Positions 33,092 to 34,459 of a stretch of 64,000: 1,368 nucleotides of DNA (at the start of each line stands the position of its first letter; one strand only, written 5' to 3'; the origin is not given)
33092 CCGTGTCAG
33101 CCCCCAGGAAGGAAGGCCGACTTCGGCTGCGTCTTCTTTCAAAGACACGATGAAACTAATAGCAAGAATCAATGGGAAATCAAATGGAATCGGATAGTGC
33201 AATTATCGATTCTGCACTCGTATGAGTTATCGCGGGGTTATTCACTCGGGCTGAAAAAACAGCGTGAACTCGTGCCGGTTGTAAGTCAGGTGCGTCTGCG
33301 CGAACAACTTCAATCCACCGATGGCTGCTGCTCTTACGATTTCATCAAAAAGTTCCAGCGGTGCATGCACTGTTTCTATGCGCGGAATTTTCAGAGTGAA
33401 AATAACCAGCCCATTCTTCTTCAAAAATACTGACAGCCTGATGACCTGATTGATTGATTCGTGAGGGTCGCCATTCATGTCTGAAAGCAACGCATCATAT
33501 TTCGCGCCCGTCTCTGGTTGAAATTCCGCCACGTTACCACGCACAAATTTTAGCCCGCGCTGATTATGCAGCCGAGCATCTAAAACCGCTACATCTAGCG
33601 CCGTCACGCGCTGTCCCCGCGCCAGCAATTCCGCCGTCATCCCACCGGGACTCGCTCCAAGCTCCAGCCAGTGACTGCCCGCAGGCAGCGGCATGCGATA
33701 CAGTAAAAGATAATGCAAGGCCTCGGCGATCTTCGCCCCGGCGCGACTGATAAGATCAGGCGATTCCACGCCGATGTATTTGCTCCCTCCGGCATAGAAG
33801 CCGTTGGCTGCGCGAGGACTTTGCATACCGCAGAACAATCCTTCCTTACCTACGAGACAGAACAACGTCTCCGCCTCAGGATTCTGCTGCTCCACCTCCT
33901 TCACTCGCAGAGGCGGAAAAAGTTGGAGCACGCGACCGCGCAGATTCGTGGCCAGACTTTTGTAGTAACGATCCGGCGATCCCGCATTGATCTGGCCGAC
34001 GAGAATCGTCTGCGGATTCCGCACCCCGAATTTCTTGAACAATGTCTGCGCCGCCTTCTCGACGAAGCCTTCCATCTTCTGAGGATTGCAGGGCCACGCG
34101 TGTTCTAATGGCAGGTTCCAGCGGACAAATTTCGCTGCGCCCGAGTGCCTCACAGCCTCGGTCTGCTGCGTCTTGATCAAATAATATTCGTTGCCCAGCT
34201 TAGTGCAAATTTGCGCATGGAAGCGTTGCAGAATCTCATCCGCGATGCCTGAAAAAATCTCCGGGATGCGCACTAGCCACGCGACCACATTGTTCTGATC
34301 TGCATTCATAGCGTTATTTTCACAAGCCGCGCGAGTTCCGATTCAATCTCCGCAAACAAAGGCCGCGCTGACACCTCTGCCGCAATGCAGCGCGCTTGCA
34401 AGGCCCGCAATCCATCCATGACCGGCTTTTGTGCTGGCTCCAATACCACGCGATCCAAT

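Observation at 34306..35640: Cytoplasmic LRR plus eukaryotic-like Ser/Thr kinase translationally coupled to the rRNA methyltransferase rlmM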

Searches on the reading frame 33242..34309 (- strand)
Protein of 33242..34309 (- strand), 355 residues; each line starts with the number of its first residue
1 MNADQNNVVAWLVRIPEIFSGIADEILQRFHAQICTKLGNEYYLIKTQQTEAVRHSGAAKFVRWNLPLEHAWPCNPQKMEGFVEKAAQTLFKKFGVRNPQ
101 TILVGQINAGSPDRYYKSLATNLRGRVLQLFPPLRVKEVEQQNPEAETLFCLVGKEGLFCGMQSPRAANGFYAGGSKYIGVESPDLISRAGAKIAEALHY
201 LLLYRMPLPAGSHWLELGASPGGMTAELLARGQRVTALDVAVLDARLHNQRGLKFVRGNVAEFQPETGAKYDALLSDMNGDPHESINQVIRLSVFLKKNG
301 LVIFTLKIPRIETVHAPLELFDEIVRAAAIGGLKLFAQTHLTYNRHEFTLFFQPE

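Call 3: search_protein_families(library=pfam, proteins=[window:33242-34309:-], max_evalue=0.01)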
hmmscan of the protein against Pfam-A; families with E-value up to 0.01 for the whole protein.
window:33242-34309:- (355 aa): 2 families
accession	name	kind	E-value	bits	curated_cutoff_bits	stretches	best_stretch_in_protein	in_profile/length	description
PF01728.25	FtsJ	-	4e-08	33.8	24.1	1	187-279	2-100/181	FtsJ-like methyltransferase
PF13649.12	Methyltransf_25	-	0.0091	17.1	27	0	215-276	2-70/97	Methyltransferase domain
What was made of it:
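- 33242..34309 (-): RlmM-like two-domain 2'-O-methyltransferase, 355 aa. Pfam FtsJ scores 33.8 bits, above its cutoff (call 3).
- On RlmM (neighbouring gene): Pfam FtsJ scores above its cutoff (call 3).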

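Call 4: search_protein_families(library=ncbifam, proteins=[window:33242-34309:-], max_evalue=0.01)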
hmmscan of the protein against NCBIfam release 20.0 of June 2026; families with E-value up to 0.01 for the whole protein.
window:33242-34309:- (355 aa): 2 families
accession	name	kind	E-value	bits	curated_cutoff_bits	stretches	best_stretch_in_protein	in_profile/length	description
NF008734.0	PRK11760.1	equivalog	9.6e-16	58.1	176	1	146-352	146-351/359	23S rRNA (cytidine(2498)-2'-O)-methyltransferase RlmM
NF041820.1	daptide_MTase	equivalog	0.0081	15.6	175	0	215-247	41-78/243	daptide-type RiPP biosynthesis methyltransferase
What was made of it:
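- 33242..34309 (-): NCBIfam RlmM scores 58 bits against a cutoff of 176 (call 4).
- On RlmM (neighbouring gene): 58.1 bits (call 4).
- Checked: The NCBIfam RlmM model scores 58 bits against a cutoff of 176 (call 4).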

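Call 15: search_solved_structures(query=window:33242-34309:-, max_evalue=0.01, show_alignments=2)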
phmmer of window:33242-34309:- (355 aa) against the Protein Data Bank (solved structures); distinct sequences matched with E-value up to 0.01: 0.

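Call 23: find_homologous_proteins(query=window:33242-34309:-, max_evalue=0.00001)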
Query window:33242-34309:- (355 aa): 1248 proteins with E <= 0.00001 among 7852 candidates; the best 120 are listed.
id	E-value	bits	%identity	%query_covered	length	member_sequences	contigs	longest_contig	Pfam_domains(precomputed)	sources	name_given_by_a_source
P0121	2.5e-238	808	100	100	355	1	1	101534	PF01728.26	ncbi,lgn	-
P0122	3.9e-203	692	86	99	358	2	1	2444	PF01728.26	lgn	-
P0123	1.5e-202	690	87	99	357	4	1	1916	PF01728.26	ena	-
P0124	2.7e-202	689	85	99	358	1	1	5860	PF01728.26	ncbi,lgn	-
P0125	2.0e-201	687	86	99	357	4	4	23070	PF01728.26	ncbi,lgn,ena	-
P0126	2.6e-195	667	84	99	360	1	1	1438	PF01728.26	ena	-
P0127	2.0e-173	595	86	86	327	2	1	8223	PF01728.26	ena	-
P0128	2.8e-163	561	72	97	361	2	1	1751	PF01728.26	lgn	-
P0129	1.1e-162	559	69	99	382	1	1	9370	PF01728.26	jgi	jgi:predicted rRNA methylase YqxC with S4 and FtsJ domains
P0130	1.1e-162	559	73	97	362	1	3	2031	PF01728.26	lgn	-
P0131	4.8e-162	557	70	99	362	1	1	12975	PF01728.26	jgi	jgi:23S rRNA (cytidine2498-2'-O)-methyltransferase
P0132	5.6e-162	557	71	97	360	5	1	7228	PF01728.26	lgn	-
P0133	8.9e-162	556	71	97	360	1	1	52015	PF01728.26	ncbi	ncbi:MAG: SAM-dependent methyltransferase [Prosthecobacter sp.]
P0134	1.2e-161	556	70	99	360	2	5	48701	-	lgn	-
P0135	1.3e-161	556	71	97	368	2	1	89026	-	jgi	jgi:23S rRNA (cytidine2498-2'-O)-methyltransferase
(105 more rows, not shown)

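Call 25: find_related_loci(query=A2, collection=metagenome_contigs, flank=5000)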
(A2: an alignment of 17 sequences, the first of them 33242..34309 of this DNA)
Query A2 (355 aa) in metagenome_contigs; peptide patterns used: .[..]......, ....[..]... (x = any residue, [..] = any of these).
259 stretches matched a pattern; 144 encode a relative of the query (tblastn E <= 1e-3); the best 80 are kept; 80 distinct loci.
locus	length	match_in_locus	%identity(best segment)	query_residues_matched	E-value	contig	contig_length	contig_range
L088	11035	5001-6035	70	11-355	5e-166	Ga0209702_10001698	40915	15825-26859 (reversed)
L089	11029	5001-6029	71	11-353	2e-165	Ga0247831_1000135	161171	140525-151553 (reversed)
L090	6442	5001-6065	69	2-353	1e-164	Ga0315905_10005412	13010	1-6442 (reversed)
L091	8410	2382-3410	70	11-353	3e-164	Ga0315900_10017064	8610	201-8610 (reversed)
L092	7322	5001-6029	70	11-353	3e-163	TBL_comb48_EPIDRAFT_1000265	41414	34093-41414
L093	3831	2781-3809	70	11-353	5e-169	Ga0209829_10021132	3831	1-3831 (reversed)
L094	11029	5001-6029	69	11-353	2e-162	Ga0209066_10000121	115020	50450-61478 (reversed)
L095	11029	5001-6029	69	11-353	5e-162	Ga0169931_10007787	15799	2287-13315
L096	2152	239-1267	68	11-353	2e-174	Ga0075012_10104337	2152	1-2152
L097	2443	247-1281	69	11-355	7e-173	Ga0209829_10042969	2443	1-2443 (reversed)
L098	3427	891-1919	69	11-353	5e-168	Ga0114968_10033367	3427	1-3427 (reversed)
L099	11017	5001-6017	70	11-349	7e-161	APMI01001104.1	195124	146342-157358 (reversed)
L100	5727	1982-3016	67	9-353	2e-162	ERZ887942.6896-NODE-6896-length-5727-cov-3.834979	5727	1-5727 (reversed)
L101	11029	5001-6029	68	11-353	1e-160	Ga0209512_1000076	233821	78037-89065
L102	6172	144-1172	68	11-353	2e-160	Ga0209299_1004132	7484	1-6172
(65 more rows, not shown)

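Call 28: search_protein_families(library=padloc, proteins=[window:33242-34309:-], max_evalue=0.01)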
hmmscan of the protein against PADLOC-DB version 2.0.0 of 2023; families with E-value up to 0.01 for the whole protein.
window:33242-34309:- (355 aa): 1 family
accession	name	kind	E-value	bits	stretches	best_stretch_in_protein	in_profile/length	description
PDLC04134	mad2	-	1e-07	29.1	1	196-311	277-401/492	mads_2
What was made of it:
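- The methyltransferase weakly matches mad2 at 29 bits (call 28).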

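Call 38: search_solved_structures(query=A2, max_evalue=1, show_alignments=2)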
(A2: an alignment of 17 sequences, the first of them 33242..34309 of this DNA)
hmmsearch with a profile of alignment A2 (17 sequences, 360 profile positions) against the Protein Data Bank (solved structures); distinct sequences matched with E-value up to 1: 12.
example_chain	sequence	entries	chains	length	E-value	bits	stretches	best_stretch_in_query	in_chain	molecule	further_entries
4atn_A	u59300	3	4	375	9.4e-11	44.7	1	189-357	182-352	RIBOSOMAL RNA LARGE SUBUNIT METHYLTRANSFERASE M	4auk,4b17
4df3_A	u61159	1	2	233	0.012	18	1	276-347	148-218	Fibrillarin-like rRNA/tRNA 2'-O-methyltransferase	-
1fbn_A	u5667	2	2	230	0.029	16.7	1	208-345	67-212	MJ FIBRILLARIN HOMOLOGUE | FIBRILLARIN-LIKE PRE-RRNA PROCESSING PROTEIN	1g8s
5bp9_A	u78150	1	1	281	0.033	16.5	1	207-287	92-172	Putative methyltransferase protein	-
3dou_A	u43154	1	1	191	0.057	15.8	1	200-266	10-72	Ribosomal RNA large subunit methyltransferase J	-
1yb2_A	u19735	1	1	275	0.061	15.7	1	191-311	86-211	hypothetical protein Ta0852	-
9ko3_A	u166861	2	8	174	0.2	14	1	216-283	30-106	Methyltransferase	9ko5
1nr3_A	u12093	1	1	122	0.45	12.8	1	228-298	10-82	DNA-binding protein tfx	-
2yxd_A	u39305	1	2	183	0.5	12.6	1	191-279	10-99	Probable cobalt-precorrin-6Y C(15)-methyltransferase [decarboxylating]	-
1f38_A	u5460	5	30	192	0.64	12.3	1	220-251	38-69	PRECORRIN-8W DECARBOXYLASE | Precorrin-6y methyltransferase/putative decarboxylase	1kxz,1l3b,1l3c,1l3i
7bvs_A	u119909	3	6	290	0.65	12.3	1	279-333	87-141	Sugar phosphate isomerase/epimerase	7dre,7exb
1nt2_A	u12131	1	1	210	0.71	12.2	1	298-333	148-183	Fibrillarin-like pre-rRNA processing protein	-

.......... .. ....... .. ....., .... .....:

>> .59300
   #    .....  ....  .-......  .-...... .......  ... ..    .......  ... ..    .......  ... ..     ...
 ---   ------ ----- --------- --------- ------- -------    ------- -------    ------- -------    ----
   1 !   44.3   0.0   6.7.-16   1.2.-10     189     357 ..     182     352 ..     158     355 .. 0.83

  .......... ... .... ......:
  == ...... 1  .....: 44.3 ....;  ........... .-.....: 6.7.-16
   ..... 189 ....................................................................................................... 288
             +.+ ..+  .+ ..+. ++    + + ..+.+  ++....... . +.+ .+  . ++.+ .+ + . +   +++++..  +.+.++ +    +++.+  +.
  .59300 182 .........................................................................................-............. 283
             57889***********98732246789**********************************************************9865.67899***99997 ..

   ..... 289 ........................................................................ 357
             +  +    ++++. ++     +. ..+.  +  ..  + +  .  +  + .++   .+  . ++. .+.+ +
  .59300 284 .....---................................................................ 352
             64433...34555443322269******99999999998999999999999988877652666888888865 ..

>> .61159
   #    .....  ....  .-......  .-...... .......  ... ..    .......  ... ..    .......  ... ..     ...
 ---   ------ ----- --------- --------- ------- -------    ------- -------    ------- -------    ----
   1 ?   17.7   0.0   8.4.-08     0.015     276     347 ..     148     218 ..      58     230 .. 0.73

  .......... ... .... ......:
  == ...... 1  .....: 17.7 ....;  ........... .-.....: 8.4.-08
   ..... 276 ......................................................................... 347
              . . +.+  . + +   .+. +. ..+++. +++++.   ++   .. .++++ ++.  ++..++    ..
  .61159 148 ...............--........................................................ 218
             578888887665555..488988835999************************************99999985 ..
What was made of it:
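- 33242..34309 (-): The A2 profile hits 4atn at 9e-11 (call 38).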

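Call 72: predict_structure(alignment_id=A2)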
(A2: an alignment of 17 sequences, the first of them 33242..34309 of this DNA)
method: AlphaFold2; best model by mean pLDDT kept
length: 355 residues; sequences in the alignment: 17
mean_pLDDT: 85.7   pTM: 0.85
mean pLDDT of the five models: 85.7, 76.1, 71.0, 68.4, 66.7
residues with pLDDT >= 90: 180; 70-90: 132; 50-70: 30; < 50: 13
segments of 3 or more residues with pLDDT < 50: 1-5, 180-187
pLDDT, mean of each block of 10 residues (from residue 1): 60 88 93 90 92 89 87 68 90 93 81 79 90 83 90 89 85 56 49 84 89 89 87 94 88 94 94 93 95 96 90 88 97 92 72 95
secondary structure, 60 per line:
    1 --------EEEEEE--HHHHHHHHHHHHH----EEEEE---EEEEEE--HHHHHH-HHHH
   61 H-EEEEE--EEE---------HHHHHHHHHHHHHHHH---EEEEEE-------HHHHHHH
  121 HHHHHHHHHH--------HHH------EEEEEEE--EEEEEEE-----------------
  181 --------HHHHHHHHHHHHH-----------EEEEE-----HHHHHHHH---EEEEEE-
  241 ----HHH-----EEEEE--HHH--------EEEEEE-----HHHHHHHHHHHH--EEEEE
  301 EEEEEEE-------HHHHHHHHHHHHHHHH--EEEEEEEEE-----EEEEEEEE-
elements in order: E9-14 H17-29 E34-38 E42-47 H50-55 H57-61 E63-67 E70-72 H82-97 E101-106 H114-130 E148-154 E157-163 H189-201 E213-217 H223-230 E234-239 E253-257 E271-276 H282-293 E296-307 H315-330 E333-341 E347-354

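Call 75: fold_search(model_id=the predicted structure, library=pdb)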
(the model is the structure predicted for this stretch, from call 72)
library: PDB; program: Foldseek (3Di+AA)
matches with E <= 10: 1791; with E <= 0.001: 834
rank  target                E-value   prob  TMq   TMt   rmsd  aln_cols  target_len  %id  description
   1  4atn                  3.9e-15  1.00  0.69  0.69   4.9       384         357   15  Crystal structure of C2498 2'-O-ribose methyltransferase RlmM from Escherichia coli (released 2012-08-15)
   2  4auk_B                1.9e-14  1.00  0.67  0.67   5.2       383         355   15  Crystal structure of C2498 2'-O-ribose methyltransferase RlmM from Escherichia coli (released 2012-08-15)
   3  3tma                  1.2e-11  1.00  0.40  0.42  12.6       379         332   13  Crystal structure of TrmN from Thermus thermophilus (released 2012-03-14)
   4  6zxw_G                9.1e-11  1.00  0.36  0.39  11.3       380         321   10  Structure of Archaeoglobus fulgidus Trm11-Trm112 m2G10 tRNA methyltransferase complex bound to sinefungin (released 2020-09-23)
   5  6zxv_A                1.0e-10  1.00  0.37  0.39  11.0       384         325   11  Structure of Archaeoglobus fulgidus Trm11 m2G10 tRNA methyltransferase enzyme bound to sinefungin (released 2020-09-23)
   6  6zxy                  1.3e-10  1.00  0.37  0.39  11.3       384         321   10  Structure of Archaeoglobus fulgidus Trm11 m2G10 tRNA methyltransferase enzyme (released 2020-09-23)
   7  5e71                  2.7e-10  1.00  0.36  0.39  12.5       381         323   12  Crystal structure of the archaeal tRNA m2G/m22G10 methyltransferase (aTrm11) from Thermococcus kodakarensis (released 2016-07-06)
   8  4df3_A                1.9e-09  1.00  0.38  0.56   9.0       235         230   15  Crystal Structure of Aeropyrum pernix fibrillarin in complex with natively bound S-adenosyl-L-methionine at 1.7A (released 2012-08-08)
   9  1fbn                  2.3e-09  1.00  0.37  0.55  10.0       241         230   17  CRYSTAL STRUCTURE OF A FIBRILLARIN HOMOLOGUE FROM METHANOCOCCUS JANNASCHII, A HYPERTHERMOPHILE, AT 1.6 A (released 2000-04-26)
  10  3ldu                  6.6e-09  1.00  0.31  0.29  14.3       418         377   11  The crystal structure of a possible methylase from Clostridium difficile 630. (released 2010-01-26)
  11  3v8v_A                1.1e-08  1.00  0.35  0.21  12.9       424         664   10  Crystal structure of bifunctional methyltransferase YcbY (RlmLK) from Escherichia coli, SAM binding (released 2012-02-29)
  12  5yac                  1.4e-08  1.00  0.32  0.34  20.7       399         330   12  Crystal structure of WT Trm5b from Pyrococcus abyssi (released 2017-09-27)
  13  5wyj_3B               2.1e-08  1.00  0.38  0.55  10.8       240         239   14  Cryo-EM structure of the 90S small subunit pre-ribosome (Dhr1-depleted, Enp1-TAP, state 1) (released 2017-03-29)
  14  5hjk                  2.1e-08  1.00  0.32  0.32  19.7       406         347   10  Crystal Structure of Pyrococcus abyssi Trm5a complexed with SAH (released 2016-10-12)
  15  9j56_B                2.3e-08  1.00  0.32  0.34   9.1       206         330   18  Functional Investigation of the SAM-Dependent Methyltransferases Rdmb in Anthracycline Biosynthesis (released 2024-11-06)
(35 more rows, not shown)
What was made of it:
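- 33242..34309 (-): The AF2 model matches 4atn with TM 0.69 over the full length (calls 72 and 75).
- On RlmM (neighbouring gene): The next hits are THUMP methyltransferases at TM 0.4 (calls 72 and 75).
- Checked: The predicted structure matches E. coli RlmM (4atn) over its full length with TM 0.69, and the next best match has TM 0.4 (call 75).
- The neighbour has an RlmM fold (call 75).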
